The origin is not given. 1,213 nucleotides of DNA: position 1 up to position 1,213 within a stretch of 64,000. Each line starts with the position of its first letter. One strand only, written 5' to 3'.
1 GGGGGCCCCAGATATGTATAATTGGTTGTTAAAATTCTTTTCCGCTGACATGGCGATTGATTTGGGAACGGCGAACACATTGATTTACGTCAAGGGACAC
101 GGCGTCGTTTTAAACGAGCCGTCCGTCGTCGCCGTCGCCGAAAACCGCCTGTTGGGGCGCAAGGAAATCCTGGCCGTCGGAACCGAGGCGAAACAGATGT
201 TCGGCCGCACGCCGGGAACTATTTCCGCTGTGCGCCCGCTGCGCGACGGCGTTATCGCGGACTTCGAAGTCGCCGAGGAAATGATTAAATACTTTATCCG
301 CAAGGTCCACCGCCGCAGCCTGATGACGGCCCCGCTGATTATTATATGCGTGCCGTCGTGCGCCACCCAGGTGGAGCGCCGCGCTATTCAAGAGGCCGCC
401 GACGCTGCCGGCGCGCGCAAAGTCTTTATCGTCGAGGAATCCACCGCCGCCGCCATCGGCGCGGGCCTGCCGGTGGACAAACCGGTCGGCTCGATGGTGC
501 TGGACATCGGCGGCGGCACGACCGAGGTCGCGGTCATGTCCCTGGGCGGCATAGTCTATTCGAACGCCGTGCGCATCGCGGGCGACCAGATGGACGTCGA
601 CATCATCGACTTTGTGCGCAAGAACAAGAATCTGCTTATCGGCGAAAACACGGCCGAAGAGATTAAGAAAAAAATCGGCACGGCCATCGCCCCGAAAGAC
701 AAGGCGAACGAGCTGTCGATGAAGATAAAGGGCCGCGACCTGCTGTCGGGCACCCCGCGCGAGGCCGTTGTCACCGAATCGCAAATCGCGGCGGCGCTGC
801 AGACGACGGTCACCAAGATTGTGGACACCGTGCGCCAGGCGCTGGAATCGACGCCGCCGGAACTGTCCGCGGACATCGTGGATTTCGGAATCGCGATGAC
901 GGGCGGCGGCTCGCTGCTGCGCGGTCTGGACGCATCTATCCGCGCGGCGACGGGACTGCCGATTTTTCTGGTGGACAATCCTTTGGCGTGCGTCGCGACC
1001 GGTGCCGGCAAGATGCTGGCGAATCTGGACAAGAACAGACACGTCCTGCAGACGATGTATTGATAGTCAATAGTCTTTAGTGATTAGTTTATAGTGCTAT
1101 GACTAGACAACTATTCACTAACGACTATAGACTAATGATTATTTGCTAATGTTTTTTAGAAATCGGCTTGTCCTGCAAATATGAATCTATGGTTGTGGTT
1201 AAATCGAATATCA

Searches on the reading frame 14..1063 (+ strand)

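Call 23: search_protein_families(library=pfam, proteins=[window:14-1063:+], max_evalue=0.00001)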
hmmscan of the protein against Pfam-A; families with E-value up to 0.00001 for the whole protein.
window:14-1063:+ (349 aa): 4 families
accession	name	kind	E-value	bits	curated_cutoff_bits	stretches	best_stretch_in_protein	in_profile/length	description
PF06723.19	MreB_Mbl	-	9.6e-140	465.5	27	1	11-341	2-325/327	MreB/Mbl protein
PF14450.12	FtsA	-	4.3e-12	46.9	31.8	1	161-317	1-107/127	Cell division protein FtsA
PF00012.26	HSP70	-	6.4e-12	44.9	20.6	1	109-331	136-368/599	Hsp70 protein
PF00022.25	Actin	-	3.4e-11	42.8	27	1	36-215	31-201/410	Actin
